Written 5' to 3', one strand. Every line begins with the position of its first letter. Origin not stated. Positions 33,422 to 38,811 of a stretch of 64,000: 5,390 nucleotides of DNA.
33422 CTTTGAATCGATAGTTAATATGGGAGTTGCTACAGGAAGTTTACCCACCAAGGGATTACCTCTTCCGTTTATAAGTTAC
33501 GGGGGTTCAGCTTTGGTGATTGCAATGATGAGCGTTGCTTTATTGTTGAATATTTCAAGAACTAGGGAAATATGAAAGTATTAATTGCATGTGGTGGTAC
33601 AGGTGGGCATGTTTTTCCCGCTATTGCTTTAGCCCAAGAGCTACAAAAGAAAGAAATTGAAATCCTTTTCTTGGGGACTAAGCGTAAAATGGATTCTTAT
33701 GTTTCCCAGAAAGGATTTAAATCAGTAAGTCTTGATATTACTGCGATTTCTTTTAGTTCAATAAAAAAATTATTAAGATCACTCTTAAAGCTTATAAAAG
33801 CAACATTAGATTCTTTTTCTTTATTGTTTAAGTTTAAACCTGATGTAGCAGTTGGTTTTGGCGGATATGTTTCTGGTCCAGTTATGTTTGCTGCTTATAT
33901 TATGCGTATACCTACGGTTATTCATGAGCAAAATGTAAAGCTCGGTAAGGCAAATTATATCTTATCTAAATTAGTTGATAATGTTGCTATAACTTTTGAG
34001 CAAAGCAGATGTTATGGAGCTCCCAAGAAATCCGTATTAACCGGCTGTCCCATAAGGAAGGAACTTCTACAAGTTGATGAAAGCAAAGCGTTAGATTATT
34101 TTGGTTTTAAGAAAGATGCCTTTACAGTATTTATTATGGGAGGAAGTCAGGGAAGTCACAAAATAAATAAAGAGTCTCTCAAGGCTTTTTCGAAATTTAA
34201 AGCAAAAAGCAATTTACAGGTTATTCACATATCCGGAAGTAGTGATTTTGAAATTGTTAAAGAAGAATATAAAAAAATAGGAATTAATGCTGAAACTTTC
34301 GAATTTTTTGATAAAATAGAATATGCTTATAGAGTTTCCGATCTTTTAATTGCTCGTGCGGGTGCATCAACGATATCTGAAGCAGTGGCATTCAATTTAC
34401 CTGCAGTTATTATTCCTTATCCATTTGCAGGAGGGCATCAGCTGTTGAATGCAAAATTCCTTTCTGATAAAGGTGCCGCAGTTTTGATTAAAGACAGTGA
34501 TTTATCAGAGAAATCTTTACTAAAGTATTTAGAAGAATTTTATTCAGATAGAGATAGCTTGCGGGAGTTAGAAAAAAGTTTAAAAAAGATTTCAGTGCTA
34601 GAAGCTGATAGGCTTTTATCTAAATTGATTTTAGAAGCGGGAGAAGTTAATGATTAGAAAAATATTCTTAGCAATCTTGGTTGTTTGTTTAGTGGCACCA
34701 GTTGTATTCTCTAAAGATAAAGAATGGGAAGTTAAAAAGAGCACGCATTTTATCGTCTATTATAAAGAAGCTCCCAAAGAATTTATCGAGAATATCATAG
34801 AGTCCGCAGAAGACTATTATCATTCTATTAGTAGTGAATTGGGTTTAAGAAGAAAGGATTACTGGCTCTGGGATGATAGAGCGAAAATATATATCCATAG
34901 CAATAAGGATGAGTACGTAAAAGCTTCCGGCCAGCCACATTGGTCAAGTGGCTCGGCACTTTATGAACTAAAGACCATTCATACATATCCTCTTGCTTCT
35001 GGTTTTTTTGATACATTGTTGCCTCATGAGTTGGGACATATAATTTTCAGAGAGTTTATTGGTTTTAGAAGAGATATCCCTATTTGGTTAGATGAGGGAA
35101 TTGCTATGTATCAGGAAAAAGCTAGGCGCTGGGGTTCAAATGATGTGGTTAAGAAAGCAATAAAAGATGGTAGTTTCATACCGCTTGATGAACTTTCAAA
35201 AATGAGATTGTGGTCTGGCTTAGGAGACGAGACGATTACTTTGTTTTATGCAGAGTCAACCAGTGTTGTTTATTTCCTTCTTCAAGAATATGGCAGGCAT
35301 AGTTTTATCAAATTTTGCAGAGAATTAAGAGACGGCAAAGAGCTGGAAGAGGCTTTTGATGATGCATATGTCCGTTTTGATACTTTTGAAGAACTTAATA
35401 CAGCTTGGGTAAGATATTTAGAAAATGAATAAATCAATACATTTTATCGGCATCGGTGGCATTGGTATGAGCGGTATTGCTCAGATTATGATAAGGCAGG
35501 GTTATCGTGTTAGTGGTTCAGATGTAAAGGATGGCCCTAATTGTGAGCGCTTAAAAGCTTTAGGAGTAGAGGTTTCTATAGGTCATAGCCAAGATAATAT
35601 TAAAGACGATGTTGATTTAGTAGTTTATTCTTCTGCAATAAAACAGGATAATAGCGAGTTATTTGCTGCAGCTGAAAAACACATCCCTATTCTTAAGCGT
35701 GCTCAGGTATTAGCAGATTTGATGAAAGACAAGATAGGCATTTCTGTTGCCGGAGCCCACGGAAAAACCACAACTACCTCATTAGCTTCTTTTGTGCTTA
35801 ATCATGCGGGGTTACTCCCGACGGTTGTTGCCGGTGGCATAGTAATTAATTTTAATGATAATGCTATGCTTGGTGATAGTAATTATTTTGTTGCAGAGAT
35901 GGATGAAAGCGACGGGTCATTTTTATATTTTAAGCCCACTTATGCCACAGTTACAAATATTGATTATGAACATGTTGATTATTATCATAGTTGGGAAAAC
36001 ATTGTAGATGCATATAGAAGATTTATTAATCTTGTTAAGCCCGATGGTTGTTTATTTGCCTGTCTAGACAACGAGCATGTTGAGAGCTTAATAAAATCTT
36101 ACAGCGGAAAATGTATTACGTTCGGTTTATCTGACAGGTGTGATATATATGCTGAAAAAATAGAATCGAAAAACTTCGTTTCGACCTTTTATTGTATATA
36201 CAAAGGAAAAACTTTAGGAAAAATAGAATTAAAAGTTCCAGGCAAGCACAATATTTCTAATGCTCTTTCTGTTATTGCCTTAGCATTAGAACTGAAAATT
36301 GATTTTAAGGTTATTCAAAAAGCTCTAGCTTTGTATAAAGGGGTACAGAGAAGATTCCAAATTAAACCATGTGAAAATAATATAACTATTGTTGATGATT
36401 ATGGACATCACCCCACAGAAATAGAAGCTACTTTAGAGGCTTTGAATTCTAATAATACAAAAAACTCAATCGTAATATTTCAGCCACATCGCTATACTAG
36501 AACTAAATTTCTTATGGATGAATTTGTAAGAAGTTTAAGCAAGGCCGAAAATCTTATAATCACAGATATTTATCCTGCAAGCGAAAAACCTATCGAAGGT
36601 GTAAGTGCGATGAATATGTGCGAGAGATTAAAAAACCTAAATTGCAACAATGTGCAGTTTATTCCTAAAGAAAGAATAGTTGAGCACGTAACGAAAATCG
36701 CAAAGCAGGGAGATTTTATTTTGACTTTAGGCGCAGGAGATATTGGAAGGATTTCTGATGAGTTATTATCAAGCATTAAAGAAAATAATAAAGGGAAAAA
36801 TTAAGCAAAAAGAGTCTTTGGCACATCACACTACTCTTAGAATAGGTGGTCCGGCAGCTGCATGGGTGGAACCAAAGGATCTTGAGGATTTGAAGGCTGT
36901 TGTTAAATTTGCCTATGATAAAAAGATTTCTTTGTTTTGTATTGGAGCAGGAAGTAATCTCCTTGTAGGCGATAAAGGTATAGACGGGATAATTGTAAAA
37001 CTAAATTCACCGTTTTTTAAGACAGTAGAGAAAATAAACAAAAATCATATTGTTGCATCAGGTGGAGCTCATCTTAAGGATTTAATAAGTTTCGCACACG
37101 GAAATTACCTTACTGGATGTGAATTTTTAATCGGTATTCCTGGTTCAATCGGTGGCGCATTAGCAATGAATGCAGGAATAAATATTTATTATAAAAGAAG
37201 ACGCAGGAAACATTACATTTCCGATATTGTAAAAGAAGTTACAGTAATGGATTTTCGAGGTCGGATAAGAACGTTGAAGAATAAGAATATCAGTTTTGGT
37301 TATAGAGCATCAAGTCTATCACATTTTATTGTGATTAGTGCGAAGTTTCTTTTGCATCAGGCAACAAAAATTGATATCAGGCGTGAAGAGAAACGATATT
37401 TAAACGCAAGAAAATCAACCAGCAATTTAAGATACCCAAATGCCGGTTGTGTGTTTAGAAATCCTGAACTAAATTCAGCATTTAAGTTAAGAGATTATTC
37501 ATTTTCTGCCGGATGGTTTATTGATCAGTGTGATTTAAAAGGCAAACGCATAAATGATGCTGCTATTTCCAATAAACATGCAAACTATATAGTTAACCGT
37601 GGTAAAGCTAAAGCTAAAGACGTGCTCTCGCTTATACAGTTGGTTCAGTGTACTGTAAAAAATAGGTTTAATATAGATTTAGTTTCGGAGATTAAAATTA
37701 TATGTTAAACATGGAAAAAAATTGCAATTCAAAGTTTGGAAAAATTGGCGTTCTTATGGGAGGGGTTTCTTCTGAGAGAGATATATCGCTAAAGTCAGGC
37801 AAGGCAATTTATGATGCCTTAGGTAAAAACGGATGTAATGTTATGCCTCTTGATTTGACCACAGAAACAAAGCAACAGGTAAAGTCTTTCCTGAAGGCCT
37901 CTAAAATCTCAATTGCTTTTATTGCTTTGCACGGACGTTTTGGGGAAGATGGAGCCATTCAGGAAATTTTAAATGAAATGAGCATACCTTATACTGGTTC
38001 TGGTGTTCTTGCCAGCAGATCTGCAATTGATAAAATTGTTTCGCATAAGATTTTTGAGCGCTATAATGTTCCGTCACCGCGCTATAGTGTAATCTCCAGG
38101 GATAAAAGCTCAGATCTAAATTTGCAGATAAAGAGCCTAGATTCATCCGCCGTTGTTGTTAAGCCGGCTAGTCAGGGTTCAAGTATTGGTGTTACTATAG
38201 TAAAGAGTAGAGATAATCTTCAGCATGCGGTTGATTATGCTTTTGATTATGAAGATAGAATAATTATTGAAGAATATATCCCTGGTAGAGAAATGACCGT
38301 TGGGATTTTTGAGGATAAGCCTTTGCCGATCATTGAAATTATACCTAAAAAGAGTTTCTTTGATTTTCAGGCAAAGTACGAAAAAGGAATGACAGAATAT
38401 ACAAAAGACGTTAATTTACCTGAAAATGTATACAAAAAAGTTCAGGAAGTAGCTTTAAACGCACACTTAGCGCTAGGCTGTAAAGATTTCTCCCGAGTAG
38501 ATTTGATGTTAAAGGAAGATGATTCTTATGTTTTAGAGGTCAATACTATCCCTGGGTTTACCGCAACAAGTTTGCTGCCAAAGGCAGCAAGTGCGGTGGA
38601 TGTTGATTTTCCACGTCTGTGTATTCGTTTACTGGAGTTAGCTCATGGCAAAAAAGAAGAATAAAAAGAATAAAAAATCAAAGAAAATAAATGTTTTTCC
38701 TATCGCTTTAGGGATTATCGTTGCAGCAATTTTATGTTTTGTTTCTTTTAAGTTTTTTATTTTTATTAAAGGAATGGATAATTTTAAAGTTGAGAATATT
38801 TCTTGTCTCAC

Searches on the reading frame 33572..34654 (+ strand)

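Call 97: search_protein_families(library=pfam, proteins=[window:33572-34654:+], max_evalue=0.00001)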
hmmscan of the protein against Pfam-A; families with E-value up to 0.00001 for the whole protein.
window:33572-34654:+ (361 aa): 2 families
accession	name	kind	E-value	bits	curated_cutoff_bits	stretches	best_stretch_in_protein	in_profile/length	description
PF04101.22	Glyco_tran_28_C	-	3.8e-39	134.8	22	1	185-336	1-153/166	Glycosyltransferase family 28 C-terminal domain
PF03033.26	Glyco_transf_28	-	2.3e-38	131.8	26.2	1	3-140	1-139/139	Glycosyltransferase family 28 N-terminal domain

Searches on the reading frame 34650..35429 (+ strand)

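Call 97: search_protein_families(library=pfam, proteins=[window:34650-35429:+], max_evalue=0.00001)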
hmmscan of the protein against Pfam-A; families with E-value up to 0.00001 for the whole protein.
window:34650-35429:+ (260 aa): 1 family
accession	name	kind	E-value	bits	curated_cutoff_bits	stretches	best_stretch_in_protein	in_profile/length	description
PF13485.12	Peptidase_MA_2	-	1e-16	61.8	32.4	1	80-258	23-200/201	Peptidase MA superfamily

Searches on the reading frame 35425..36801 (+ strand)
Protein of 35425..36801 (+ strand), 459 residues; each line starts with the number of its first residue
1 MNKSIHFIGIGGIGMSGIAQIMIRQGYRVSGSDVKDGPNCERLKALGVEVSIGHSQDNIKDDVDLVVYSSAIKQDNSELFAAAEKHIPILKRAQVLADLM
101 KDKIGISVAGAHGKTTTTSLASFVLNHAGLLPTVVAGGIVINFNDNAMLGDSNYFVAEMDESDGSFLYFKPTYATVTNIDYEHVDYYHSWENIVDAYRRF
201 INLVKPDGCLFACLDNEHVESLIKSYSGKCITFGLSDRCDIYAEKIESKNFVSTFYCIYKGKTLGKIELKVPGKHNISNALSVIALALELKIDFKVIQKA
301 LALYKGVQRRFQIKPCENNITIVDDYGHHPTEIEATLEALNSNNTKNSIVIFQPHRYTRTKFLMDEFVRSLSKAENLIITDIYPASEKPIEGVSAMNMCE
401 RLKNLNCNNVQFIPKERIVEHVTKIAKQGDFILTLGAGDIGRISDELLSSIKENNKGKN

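Call 97: search_protein_families(library=pfam, proteins=[window:35425-36801:+], max_evalue=0.00001)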
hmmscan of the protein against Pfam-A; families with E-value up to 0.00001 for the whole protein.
window:35425-36801:+ (459 aa): 3 families
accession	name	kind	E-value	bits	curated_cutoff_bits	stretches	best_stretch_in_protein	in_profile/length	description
PF01225.30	Mur_ligase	-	3.9e-29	101.3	21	1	5-103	2-94/95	Mur ligase family, catalytic domain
PF08245.18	Mur_ligase_M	-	5.1e-28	98.8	24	1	108-287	1-200/200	Mur ligase middle domain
PF02875.26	Mur_ligase_C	-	1.5e-20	74.7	28.4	1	309-438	1-127/127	Mur ligase, glutamate ligase domain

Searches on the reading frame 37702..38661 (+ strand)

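Call 97: search_protein_families(library=pfam, proteins=[window:37702-38661:+], max_evalue=0.00001)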
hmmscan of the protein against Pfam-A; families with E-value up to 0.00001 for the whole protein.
window:37702-38661:+ (320 aa): 6 families
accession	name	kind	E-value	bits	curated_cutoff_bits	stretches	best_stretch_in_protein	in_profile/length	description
PF07478.18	Dala_Dala_lig_C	-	3.1e-51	174.2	24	1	119-312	3-204/204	D-ala D-ala ligase C-terminus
PF01820.27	Dala_Dala_lig_N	-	1.6e-21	77.5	34.6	2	60-100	81-121/121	D-ala D-ala ligase N-terminus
PF02655.19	ATP-grasp_3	-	5.1e-12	46.6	23.2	1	110-282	3-155/160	ATP-grasp domain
PF13535.11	ATP-grasp_4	-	9.7e-10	38.7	27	1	150-282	4-150/160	ATP-grasp domain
PF01071.24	GARS_A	-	1.4e-08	35.2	27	1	111-253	3-152/194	Phosphoribosylglycinamide synthetase, ATP-grasp (A) domain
PF08443.16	RimK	-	2.7e-08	34.1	21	1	109-289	2-172/188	RimK-like ATP-grasp domain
